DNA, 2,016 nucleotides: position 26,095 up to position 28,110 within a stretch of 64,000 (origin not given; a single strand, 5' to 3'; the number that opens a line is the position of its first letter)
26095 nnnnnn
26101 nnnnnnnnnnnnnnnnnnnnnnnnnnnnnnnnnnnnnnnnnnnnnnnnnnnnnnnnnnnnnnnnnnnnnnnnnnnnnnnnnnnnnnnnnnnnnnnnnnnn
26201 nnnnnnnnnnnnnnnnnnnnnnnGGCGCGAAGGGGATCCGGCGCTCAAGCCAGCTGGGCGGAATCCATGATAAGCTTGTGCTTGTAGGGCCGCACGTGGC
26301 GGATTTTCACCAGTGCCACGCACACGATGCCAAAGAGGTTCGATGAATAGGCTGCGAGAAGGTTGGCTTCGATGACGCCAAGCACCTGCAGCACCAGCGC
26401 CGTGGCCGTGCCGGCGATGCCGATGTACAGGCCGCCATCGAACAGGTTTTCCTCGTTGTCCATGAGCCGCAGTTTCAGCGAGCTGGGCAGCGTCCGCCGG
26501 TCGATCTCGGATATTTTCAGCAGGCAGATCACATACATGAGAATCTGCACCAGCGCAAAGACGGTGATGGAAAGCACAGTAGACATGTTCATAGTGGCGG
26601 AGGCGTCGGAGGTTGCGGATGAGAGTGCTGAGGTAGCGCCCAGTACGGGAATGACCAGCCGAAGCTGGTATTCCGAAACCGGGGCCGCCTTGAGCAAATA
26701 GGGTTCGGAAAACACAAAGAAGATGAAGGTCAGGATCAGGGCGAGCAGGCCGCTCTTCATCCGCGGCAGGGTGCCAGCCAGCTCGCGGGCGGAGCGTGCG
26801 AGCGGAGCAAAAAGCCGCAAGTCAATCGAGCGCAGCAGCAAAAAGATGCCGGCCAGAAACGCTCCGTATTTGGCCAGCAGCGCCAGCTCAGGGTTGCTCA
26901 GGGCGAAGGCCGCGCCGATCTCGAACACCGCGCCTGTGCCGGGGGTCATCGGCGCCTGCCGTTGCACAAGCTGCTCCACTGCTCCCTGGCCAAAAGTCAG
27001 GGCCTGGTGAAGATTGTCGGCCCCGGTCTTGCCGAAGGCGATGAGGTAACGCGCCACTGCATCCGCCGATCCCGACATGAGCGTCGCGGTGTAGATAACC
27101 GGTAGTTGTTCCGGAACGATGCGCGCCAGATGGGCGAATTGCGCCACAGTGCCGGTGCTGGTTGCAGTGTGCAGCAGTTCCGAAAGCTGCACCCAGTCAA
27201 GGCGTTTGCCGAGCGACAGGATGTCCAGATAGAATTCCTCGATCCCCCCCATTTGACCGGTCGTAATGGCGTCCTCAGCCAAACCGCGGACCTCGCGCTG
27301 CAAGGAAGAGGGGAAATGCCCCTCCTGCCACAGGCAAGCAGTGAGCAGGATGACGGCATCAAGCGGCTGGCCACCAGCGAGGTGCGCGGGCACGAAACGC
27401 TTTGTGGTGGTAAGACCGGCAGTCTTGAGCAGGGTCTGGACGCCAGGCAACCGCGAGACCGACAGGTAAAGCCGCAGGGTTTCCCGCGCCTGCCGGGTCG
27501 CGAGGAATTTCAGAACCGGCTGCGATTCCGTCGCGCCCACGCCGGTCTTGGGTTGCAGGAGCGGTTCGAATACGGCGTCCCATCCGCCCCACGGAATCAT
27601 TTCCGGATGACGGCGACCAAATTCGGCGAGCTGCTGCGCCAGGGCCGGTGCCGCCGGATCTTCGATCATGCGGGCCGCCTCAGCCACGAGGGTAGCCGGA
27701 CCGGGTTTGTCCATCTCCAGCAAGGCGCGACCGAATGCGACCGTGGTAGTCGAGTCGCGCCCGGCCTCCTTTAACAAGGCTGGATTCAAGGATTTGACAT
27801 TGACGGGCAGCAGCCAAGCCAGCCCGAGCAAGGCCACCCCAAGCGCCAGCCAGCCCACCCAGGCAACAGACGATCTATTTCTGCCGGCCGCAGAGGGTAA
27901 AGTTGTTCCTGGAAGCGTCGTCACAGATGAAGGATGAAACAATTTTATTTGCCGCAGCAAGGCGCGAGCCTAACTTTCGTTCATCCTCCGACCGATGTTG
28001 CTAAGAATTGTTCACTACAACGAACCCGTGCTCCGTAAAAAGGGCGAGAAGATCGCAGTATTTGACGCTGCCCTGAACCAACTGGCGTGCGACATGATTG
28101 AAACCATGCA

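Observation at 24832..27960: Tightly coupled membrane-protein pair with stator-like (MotA/ExbB plus MotB/ExbD) signatures in an uncharacterised architecture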

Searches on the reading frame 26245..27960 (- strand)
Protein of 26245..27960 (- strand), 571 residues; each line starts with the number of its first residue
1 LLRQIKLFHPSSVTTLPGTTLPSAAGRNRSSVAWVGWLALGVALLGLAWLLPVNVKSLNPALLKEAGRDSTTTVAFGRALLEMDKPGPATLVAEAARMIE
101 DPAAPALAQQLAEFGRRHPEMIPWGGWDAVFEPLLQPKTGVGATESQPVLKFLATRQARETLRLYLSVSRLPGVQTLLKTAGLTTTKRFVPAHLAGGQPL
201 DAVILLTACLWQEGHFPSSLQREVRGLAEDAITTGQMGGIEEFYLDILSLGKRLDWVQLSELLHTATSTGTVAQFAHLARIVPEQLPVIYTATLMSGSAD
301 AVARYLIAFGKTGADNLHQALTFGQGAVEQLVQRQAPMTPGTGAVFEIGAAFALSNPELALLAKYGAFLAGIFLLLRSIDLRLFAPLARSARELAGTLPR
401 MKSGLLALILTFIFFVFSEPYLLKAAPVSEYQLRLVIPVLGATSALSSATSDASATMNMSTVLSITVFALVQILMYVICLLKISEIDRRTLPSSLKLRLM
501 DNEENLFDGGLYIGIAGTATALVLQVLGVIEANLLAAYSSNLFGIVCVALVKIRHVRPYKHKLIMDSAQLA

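Call 3: search_protein_families(library=pfam, proteins=[window:26245-27960:-], max_evalue=10)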
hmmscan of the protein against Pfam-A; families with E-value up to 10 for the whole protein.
window:26245-27960:- (571 aa): 1 family
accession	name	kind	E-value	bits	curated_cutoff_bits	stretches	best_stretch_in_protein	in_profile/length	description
PF06781.17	CrgA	-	0.053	14.1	24.8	1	22-52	22-52/89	Cell division protein CrgA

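Call 4: search_protein_families(library=ncbifam, proteins=[window:26245-27960:-], max_evalue=10)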
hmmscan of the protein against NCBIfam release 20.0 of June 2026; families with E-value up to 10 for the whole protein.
window:26245-27960:- (571 aa): 1 family
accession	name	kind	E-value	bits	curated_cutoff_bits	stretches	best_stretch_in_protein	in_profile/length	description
NF040983.1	BimA_second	exception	0.073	11.9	600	1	265-317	141-190/381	trimeric autotransporter actin-nucleating factor BimA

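Call 5: search_protein_families(library=padloc, proteins=[window:26245-27960:-], max_evalue=10)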
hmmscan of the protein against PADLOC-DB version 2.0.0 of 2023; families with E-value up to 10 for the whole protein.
window:26245-27960:- (571 aa): 0 families

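Call 6: find_homologous_proteins(query=window:26245-27960:-)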
Query window:26245-27960:- (571 aa): 849 proteins with E <= 0.001 among 8000 candidates; the best 120 are listed.
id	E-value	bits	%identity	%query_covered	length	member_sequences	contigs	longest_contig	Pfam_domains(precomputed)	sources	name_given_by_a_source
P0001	0.0e+0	1152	100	94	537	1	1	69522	-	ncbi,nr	ncbi:MAG: hypothetical protein PHQ04_10210 [Opitutaceae bacterium]|nr:hypothetical protein [Opitutac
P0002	2.1e-245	834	72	91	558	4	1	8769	-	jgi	jgi:hypothetical protein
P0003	8.9e-239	812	70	94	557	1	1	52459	-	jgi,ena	-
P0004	3.7e-237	807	70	94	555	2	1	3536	-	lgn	-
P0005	1.6e-236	805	70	96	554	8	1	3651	-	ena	-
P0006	8.1e-234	796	68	96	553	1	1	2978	-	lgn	-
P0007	1.5e-233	795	69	96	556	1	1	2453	-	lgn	-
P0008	3.1e-233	794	69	95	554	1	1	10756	-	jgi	jgi:hypothetical protein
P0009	1.1e-232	792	69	96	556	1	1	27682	-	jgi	jgi:hypothetical protein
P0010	1.8e-232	791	69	93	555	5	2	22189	-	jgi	jgi:hypothetical protein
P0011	5.5e-232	790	69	91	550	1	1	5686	-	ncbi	-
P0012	8.0e-232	789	69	91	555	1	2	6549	-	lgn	-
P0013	1.0e-231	789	68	96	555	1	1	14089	-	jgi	jgi:hypothetical protein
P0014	1.2e-230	785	67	94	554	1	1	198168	-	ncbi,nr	ncbi:MAG TPA: hypothetical protein VHD32_04115 [Candidatus Didemnitutus sp.]|nr:hypothetical protein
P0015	2.0e-230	784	68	94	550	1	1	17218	-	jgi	jgi:hypothetical protein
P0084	5.5e-226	770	66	96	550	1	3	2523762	-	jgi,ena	jgi:hypothetical protein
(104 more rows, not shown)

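Call 11: search_solved_structures(query=A1, max_evalue=10, show_alignments=3)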
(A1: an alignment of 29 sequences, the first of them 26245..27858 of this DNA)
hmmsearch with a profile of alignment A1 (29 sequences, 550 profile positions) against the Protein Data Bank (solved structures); distinct sequences matched with E-value up to 10: 0.

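Call 16: find_encoding_contigs(protein=P0084, flank=8000, max_places=3)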
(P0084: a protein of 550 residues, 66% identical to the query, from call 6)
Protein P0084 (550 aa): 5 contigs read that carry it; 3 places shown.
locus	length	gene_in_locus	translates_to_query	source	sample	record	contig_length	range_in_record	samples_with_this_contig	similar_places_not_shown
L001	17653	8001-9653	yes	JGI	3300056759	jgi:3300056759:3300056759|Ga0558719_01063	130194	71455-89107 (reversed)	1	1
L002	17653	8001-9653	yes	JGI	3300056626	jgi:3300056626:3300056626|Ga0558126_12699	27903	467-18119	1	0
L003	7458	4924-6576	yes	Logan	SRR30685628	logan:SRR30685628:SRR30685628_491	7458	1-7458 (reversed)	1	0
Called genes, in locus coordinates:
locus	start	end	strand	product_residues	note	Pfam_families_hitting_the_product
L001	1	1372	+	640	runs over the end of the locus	PF07944:Beta-AFase-like_GH127_cat, PF20736:Glyco_hydro127M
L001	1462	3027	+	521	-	PF13638:PIN_4, PF02562:PhoH, PF13604:AAA_30 (faint)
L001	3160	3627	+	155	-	-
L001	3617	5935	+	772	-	PF13185:GAF_2, PF01590:GAF, PF13492:GAF_3, PF01590:GAF, PF13185:GAF_2, PF13492:GAF_3 (weak), PF08448:PAS_4 (weak), PF00211:Guanylate_cyc, +2 more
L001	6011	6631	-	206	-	PF20221:DUF6580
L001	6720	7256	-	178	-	PF01923:Cob_adeno_trans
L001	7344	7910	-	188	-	PF01327:Pep_deformylase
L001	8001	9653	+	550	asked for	-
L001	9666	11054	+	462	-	-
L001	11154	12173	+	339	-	PF01699:Na_Ca_ex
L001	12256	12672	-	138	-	-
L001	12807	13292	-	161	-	PF00710:Asparaginase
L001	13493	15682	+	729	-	-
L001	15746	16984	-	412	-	PF01041:DegT_DnrJ_EryC1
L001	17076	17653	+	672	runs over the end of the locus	-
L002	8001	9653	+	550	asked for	-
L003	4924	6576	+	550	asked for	-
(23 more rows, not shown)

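Call 23: predict_structure(alignment_id=A1)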
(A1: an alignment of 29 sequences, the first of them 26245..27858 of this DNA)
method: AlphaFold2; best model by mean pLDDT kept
length: 537 residues; sequences in the alignment: 29
mean_pLDDT: 67.5   pTM: 0.53
mean pLDDT of the five models: 67.5, 65.8, 63.8, 63.2, 55.7
residues with pLDDT >= 90: 89; 70-90: 181; 50-70: 119; < 50: 148
segments of 3 or more residues with pLDDT < 50: 1-3, 14-30, 103-109, 306-321, 341-424, 490-503
pLDDT, mean of each block of 10 residues (from residue 1): 54 43 43 68 90 89 88 90 78 66 47 65 82 88 91 85 86 91 93 94 92 90 89 91 86 91 88 83 85 81 50 41 52 52 42 40 37 44 38 34 27 28 47 63 70 71 71 66 58 45 54 69 76 64
secondary structure, 60 per line:
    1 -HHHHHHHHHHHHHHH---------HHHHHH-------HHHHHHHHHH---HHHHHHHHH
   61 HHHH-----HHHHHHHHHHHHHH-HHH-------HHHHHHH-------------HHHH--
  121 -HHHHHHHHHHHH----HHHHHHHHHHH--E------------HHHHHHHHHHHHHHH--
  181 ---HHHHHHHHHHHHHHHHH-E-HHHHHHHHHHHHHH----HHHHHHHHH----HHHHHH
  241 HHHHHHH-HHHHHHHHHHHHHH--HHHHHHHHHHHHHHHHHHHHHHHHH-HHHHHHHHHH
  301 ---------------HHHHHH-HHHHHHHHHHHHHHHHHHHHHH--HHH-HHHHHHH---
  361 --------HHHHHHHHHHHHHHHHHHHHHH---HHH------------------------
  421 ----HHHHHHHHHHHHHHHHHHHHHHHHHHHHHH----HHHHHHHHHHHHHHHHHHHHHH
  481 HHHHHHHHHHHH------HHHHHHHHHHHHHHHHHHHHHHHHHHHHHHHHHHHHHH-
elements in order: H2-16 H26-31 H39-48 H52-64 H70-83 H95-101 H115-118 H122-133 H138-148 H164-178 H184-200 H204-217 H222-230 H235-247 H249-262 H265-289 H291-300 H316-321 H323-344 H351-357 H369-390 H425-454 H459-492 H499-536
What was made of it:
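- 26893..27798 (-): Gene A soluble all-helical domain, about 302 aa, predicted to be periplasmic. No known fold was detected. AF2 pLDDT is 82-94 over most of the domain (call 23).
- On MotA/TolQ/ExbB proton-channel family (PF01618), for gene A: The TM part of the monomer model has pLDDT of only 27-76 (call 23).
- The TM region of the AF2 monomer has low confidence (pLDDT 27-76), so structure neither supports nor refutes the idea (call 23).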

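Call 29: search_protein_representatives(alignment_id=A1)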
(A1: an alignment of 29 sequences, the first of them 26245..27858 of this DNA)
Query: 29 sequences, 550 profile positions. Proteins with E-value up to 0.001 (for the whole library): 636; up to 1e-10: 457; up to 1e-30: 294. The best 150 are listed.
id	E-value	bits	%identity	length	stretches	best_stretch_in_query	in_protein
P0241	6.2e-180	615.9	-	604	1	16-548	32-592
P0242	1.1e-178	611.9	-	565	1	7-546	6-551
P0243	8.9e-178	608.8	-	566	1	18-547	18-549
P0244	2.0e-176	604.3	-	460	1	103-548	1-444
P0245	5.1e-170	583.2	-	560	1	11-548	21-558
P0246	4.0e-166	570.3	-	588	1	16-548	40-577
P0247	5.3e-156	536.9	-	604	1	15-548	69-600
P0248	6.2e-149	513.6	-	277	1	276-545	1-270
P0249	1.3e-143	496.1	-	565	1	15-547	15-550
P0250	3.7e-142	491.2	-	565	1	18-547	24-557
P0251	1.6e-136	472.6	-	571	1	11-548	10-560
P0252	3.2e-135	468.3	-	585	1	17-548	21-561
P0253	3.4e-135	468.2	-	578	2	8-359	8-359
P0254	1.5e-129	449.6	-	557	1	18-547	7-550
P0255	7.0e-129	447.4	-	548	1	15-548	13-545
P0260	6.3e-119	414.6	-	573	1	11-549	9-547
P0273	5.2e-99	348.8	-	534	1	16-545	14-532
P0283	8.5e-92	325.0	-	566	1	18-548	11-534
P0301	6.4e-85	302.3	-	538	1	12-546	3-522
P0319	6.8e-79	282.4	-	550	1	17-543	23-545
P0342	4.7e-76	273.0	-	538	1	11-547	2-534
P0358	6.5e-74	266.0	-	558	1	10-545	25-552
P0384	6.5e-68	246.2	-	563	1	18-547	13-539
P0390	1.1e-66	242.1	-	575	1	20-547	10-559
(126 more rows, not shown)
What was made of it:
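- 26245..27960 (-): Gene A: polytopic inner-membrane protein. It is 571 aa from TTG 27960, with likelier starts at GTG 27924 (559 aa) or GTG 27858 (537 aa). It founds an unannotated family. There are 849 homologues at 90% clustering (call 6) and 636 clusters at 50% identity, nearly all about 550 aa (call 29).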

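Call 31: fold_search(model_id=the predicted structure, library=pdb)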
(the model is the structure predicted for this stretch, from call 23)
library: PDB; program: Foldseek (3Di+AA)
matches with E <= 10: 43; with E <= 0.001: 0
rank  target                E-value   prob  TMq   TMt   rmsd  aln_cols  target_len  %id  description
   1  3ejz_B                1.9e+00  0.06  0.09  0.11  18.6       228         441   12  Structure of E203V mutant E.coli Cl-/H+ exchanger, CLC-ec1 (released 2009-02-17)
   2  5cwo_A                2.0e+00  0.06  0.09  0.15  23.2       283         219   12  Crystal structure of de novo designed helical repeat protein DHR76 (released 2015-12-16)
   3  4h8s_C                2.3e+00  0.02  0.07  0.09  34.0       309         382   13  Crystal structure of human APPL2BARPH domain (released 2012-10-17)
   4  5i20_B                3.1e+00  0.02  0.08  0.11  23.9       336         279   14  Crystal structure of protein (released 2016-06-01)
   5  8jso_R                3.3e+00  0.02  0.08  0.13  32.3       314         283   10  AMPH-bound hTAAR1-Gs protein complex (released 2023-11-15)
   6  2ht2_A                3.6e+00  0.03  0.11  0.12  18.4       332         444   10  Structure of the Escherichia coli ClC chloride channel Y445H mutant and Fab complex (released 2006-09-19)
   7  7n6g_3R               4.5e+00  0.02  0.08  0.11  50.2       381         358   12  C1 of central pair (released 2022-05-18)
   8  3i9w                  4.7e+00  0.02  0.08  0.13  29.6       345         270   15  Crystal structure of the E. coli histidine kinase sensor TorS sensor domain (released 2009-10-06)
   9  8w89_R                4.9e+00  0.02  0.07  0.11  28.7       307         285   10  Cryo-EM structure of the PEA-bound TAAR1-Gs complex (released 2023-11-22)
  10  7udm_A                5.1e+00  0.02  0.08  0.12  31.6       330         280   15  Crystal structure of designed helical repeat protein RPB_PLP1_R6 in alternative conformation 1 (with peptide) (released 2023-03-22)
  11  9y02_A                5.4e+00  0.06  0.11  0.21  15.2       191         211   14  QatB-QatC complex in qatABCD anti-phage defense with ATP (released 2025-10-01)
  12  8uhb_A                5.4e+00  0.02  0.09  0.13  27.4       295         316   10  Cryo-EM Structure of the Ro5256390-bound hTA1-Gs heterotrimer signaling complex (released 2024-01-10)
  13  4rxa                  5.6e+00  0.02  0.09  0.12  25.8       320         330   12  Crystal structure of human farnesyl diphosphate synthase in complex with BPH-1358 (released 2015-04-15)
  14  7m4p_A                5.6e+00  0.01  0.08  0.05  29.1       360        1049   10  Multidrug Efflux pump AdeJ with Eravacycline bound (released 2021-05-19)
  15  8s2p_BBB              5.8e+00  0.02  0.06  0.13  21.6       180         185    7  Crystal structure of Borrelia burgdorferi paralogous family 12 outer surface protein BBH37 (space group p21) (released 2025-03-05)
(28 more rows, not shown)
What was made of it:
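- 26893..27798 (-): Foldseek against PDB finds nothing at E<1 (call 31).
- On MotA/TolQ/ExbB proton-channel family (PF01618), for gene A: Foldseek against PDB finds nothing (best E 1.9) (call 31).
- Foldseek is empty for gene A (call 31).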

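Call 32: search_protein_families(library=pfam, alignment_id=A3, max_evalue=1)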
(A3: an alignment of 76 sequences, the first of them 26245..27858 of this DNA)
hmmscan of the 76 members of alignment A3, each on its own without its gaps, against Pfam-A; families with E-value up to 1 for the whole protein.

A. member 1, window:26245-27858:- (537 aa): 0 families

B. families by the number of members that match (of 76 scanned): 28 families (the first 25 are shown)
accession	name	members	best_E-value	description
PF09990.14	DUF2231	6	0.029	Predicted membrane protein (DUF2231)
PF00558.24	Vpu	2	0.016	Vpu protein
PF14927.11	Neurensin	2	0.028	Neurensin/Transmembrane protein 74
PF14242.11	DUF4342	2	0.063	Domain of unknown function (DUF4342)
PF23696.1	YneP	2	0.098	YneP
PF01226.23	Form_Nir_trans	2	0.24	Formate/nitrite transporter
PF25591.1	LRV_2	1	0.0048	Leucine Rich Repeat Variant domain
PF24432.1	DUF7555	1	0.016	Family of unknown function (DUF7555)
PF06024.17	Orf78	1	0.032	Orf78 (ac78)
PF11779.13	SPT_ssu-like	1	0.041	Small subunit of serine palmitoyltransferase-like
PF07695.17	7TMR-DISM_7TM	1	0.043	7TM diverse intracellular signalling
PF20605.4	Antitox_RHH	1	0.057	Antitoxin-like ribbon-helix-helix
PF11792.14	Baculo_LEF5_C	1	0.091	Baculoviridae late expression factor 5 C-terminal domain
PF00732.25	GMC_oxred_N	1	0.12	GMC oxidoreductase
PF18960.5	DUF5702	1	0.13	Family of unknown function (DUF5702)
PF01618.21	MotA_ExbB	1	0.16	MotA/TolQ/ExbB proton channel family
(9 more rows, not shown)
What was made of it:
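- On MotA/TolQ/ExbB proton-channel family (PF01618), for gene A: One of 76 diverse members hits, at E 0.16 (call 32).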

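Call 36: find_related_loci(query=A3, collection=genome_contigs, flank=6000)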
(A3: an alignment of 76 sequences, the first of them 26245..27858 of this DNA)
Query A3 (537 aa) in genome_contigs; peptide patterns used: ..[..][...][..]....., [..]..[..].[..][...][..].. (x = any residue, [..] = any of these).
599 stretches matched a pattern (row limit reached: there are more); 590 encode a relative of the query (tblastn E <= 1e-3); the best 80 are kept; 80 distinct loci.
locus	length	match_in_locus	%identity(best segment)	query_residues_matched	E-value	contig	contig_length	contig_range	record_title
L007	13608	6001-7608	67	1-535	0e+0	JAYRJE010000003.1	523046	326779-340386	MAG: Candidatus Didemnitutus sp. isolate SZ_szas3bin.11 NODE_18_length_523046_cov_6.81038, whole genome shotgun sequence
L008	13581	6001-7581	67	3-532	0e+0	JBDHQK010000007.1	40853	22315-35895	MAG: Lacunisphaera sp. isolate AS-MESO-3CA.197 NODE_3861_length_40853_cov_3.579753, whole genome shotgun sequence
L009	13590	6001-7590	67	3-535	0e+0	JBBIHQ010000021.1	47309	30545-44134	MAG: Opitutia bacterium isolate SIS170217_bin_118 NODE_772_length_47309_cov_10.215834, whole genome shotgun sequence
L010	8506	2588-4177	67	3-535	0e+0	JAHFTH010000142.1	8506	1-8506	MAG: Lacunisphaera sp. isolate nzgw616 NODE_13329_length_8507_cov_3.809921, whole genome shotgun sequence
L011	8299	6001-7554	69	15-535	0e+0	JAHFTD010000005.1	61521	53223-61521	MAG: Opitutaceae bacterium isolate nzgw612 NODE_365_length_61522_cov_6.995407, whole genome shotgun sequence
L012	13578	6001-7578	68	3-532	0e+0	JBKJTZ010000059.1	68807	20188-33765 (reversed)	MAG: Lacunisphaera sp. isolate ant_bin.643 k117_1302573, whole genome shotgun sequence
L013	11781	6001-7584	66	3-533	0e+0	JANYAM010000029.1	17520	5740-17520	MAG: Opitutus sp. isolate GL140_5_metabat_305 GL140_5_k141_846450, whole genome shotgun sequence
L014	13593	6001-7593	66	3-535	0e+0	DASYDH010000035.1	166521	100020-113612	MAG TPA_asm: Lacunisphaera sp. isolate SMAG_U4954 k141_1944558, whole genome shotgun sequence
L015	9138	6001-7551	67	13-533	0e+0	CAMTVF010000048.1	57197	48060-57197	MAG: uncultured Opitutaceae bacterium isolate G03_MAG_00024 genome assembly, contig: G03_MAG_00024_000000000002, whole g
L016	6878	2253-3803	67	13-532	0e+0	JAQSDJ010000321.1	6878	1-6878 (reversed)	MAG: Lacunisphaera sp. isolate K-2018 MAG004 NODE_949_length_6878_cov_6.088524, whole genome shotgun sequence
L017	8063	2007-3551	66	18-535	0e+0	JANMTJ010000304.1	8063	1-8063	MAG: Oleiharenicola sp. isolate SOY_29_metabat_217 SOY_29_k141_5347710, whole genome shotgun sequence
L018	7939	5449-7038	67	3-535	0e+0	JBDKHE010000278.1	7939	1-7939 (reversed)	MAG: Verrucomicrobiota bacterium isolate flintriver_2019_sw_WHONDRS-S19S_0015_B_bin.12 scaffold_993075, whole genome sho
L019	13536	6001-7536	67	18-532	0e+0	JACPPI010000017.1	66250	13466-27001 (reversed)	MAG: Opitutia bacterium isolate NC_groundwater_623_Pr5_B-0.1um_67_152 alan_book_18_scaffold_105080, whole genome shotgun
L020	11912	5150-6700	67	15-533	0e+0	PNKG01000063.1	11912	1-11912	MAG: Opitutus sp. isolate PR.011 PR_1001792_11912, whole genome shotgun sequence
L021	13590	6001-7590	66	3-535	0e+0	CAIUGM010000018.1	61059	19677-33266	MAG: uncultured Verrucomicrobia bacterium isolate Kiruna2_bin-0257 genome assembly, contig: bin-0257:18/40, whole genome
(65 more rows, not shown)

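Call 38: list_cluster_members(proteins=[P0252, P0260, P0273, P0283, P0301, P0319, P0342, P0358, P0384, P0390])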
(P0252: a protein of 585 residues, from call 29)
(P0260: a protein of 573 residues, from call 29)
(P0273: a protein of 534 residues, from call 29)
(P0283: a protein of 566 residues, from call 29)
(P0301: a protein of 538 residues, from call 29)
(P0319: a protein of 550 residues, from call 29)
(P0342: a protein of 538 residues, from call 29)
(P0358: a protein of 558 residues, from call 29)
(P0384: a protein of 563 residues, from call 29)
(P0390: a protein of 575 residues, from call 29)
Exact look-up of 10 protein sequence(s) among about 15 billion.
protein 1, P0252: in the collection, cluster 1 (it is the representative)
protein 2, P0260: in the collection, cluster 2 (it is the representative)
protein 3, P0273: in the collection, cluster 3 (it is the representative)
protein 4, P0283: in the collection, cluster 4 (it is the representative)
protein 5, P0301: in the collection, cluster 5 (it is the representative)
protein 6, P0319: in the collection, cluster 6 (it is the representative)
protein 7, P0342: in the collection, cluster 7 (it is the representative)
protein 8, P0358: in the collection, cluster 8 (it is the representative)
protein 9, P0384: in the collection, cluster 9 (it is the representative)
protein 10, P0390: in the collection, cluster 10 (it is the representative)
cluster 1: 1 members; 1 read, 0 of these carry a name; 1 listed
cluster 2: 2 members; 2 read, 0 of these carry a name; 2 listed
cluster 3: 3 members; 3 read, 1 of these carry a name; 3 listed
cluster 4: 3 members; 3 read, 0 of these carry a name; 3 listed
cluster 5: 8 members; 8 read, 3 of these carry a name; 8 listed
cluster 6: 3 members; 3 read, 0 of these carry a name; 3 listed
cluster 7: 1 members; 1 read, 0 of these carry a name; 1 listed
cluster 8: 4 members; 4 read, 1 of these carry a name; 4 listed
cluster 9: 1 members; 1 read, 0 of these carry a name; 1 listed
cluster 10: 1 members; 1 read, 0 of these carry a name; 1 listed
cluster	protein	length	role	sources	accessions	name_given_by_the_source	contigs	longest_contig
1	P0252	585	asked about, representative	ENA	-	-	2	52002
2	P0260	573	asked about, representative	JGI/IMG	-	-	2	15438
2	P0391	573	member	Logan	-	-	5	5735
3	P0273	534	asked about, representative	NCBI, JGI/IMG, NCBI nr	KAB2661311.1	MAG: hypothetical protein DVB31_12510 [Verrucomicrobia bacterium] | MAG: hypothetical protein DVB31_12510 [Verrucomicrobiota bacterium]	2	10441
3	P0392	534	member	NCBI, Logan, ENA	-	-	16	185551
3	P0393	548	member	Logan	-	-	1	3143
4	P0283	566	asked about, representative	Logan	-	-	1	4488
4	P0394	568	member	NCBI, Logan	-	-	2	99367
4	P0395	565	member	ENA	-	-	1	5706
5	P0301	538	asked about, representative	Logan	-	-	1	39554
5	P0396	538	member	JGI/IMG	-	hypothetical protein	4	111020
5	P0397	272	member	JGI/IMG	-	hypothetical protein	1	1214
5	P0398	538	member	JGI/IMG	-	hypothetical protein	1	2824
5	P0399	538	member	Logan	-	-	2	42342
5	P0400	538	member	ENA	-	-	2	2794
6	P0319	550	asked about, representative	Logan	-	-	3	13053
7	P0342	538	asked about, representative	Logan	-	-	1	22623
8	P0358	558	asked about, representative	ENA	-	-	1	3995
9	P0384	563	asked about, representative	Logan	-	-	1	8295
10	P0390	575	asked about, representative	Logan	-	-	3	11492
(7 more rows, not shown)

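Call 39: find_encoding_contigs(protein=P0390, flank=6000, max_places=2)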
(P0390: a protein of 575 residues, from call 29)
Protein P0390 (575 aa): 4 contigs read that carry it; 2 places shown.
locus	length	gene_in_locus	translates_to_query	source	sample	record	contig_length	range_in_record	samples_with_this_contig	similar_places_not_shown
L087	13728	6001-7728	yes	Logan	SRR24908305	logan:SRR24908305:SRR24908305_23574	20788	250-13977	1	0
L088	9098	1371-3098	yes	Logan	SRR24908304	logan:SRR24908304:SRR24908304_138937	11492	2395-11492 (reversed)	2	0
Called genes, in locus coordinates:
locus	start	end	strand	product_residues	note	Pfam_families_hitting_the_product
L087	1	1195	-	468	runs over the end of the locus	PF02614:UxaC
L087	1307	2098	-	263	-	PF00106:adh_short, PF08659:KR, PF13561:adh_short_C2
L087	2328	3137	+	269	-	PF00165:HTH_AraC (weak), PF12833:HTH_18, PF00165:HTH_AraC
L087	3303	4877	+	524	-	PF00342:PGI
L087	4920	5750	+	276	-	PF19220:Rod_CreS (weak), PF24161:CCDC39 (weak), PF23649:FKBP15 (faint), PF07926:TPR_MLP1_2 (weak)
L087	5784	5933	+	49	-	-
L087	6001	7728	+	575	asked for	-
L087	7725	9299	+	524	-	-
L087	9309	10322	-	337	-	PF01551:Peptidase_M23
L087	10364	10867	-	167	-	-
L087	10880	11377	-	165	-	-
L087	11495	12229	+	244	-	PF00149:Metallophos, PF12850:Metallophos_2 (faint)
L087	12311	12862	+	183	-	PF00857:Isochorismatase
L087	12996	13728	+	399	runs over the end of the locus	PF01544:CorA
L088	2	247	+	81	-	?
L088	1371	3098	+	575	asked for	-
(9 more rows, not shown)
